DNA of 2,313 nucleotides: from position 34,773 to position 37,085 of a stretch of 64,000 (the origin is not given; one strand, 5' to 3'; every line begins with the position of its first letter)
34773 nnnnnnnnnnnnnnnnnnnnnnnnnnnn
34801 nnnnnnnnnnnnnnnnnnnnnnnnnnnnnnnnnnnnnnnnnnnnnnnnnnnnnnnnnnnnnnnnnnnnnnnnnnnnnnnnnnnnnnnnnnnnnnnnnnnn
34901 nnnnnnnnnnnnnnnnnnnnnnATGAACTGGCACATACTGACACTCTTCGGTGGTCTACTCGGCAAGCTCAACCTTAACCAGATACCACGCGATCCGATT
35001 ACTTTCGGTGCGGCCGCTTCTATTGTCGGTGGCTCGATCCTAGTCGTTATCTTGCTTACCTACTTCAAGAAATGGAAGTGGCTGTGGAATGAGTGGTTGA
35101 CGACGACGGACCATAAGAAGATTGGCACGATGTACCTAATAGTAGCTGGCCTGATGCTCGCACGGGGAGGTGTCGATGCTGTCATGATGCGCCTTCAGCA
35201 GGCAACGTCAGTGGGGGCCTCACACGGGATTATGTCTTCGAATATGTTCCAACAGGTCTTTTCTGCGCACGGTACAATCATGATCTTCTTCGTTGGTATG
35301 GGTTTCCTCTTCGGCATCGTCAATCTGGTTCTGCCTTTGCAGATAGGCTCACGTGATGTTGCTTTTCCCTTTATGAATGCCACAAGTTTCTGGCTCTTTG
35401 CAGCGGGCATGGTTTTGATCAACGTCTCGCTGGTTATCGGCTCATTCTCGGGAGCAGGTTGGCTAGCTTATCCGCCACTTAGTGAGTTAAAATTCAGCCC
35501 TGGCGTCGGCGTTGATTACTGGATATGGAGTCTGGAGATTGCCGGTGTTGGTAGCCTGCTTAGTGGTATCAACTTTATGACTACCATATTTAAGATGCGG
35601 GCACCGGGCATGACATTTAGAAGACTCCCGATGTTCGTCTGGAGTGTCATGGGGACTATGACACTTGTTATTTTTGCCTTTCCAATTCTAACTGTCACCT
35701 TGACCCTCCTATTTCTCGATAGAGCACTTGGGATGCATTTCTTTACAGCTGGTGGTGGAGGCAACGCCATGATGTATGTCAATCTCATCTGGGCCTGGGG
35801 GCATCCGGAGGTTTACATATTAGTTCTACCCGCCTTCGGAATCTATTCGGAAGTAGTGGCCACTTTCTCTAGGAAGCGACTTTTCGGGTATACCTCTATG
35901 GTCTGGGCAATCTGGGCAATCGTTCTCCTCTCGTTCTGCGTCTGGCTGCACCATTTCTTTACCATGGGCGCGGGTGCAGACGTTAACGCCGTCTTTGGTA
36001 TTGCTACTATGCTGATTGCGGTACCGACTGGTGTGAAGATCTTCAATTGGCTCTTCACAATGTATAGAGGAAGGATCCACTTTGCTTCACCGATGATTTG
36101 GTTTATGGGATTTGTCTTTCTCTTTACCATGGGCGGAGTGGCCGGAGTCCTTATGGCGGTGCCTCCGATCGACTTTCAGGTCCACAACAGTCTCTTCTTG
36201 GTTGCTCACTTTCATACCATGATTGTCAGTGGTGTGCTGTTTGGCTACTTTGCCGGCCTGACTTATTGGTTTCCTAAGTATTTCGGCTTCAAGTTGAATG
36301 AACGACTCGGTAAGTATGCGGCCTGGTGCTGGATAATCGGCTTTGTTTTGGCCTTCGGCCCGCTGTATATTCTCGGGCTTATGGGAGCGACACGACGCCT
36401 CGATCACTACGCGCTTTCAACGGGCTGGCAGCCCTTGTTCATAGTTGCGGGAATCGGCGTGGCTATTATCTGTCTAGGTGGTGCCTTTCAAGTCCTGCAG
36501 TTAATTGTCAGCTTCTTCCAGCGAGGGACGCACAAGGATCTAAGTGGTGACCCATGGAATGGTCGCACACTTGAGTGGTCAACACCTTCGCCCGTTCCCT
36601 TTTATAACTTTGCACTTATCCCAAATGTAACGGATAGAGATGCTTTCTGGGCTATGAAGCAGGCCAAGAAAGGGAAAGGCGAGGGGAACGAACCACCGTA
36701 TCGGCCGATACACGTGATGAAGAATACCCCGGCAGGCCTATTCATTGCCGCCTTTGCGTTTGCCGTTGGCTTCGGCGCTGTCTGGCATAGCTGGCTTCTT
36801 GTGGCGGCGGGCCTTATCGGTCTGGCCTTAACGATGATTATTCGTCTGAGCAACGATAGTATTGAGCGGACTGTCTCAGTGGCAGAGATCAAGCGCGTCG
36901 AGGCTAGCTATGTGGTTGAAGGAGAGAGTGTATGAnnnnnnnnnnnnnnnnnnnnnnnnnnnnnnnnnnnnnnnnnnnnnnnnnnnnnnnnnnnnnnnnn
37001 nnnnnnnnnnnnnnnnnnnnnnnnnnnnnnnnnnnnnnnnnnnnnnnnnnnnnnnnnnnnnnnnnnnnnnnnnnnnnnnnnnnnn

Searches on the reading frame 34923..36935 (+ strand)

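Call 103: search_protein_families(library=pfam, proteins=[window:34923-36935:+], max_evalue=0.0001)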
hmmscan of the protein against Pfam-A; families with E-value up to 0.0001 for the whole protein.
window:34923-36935:+ (670 aa): 1 family
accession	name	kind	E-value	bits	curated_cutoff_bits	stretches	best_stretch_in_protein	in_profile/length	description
PF00115.25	COX1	-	7e-145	483.6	34.8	1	66-514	1-435/436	Cytochrome C and Quinol oxidase polypeptide I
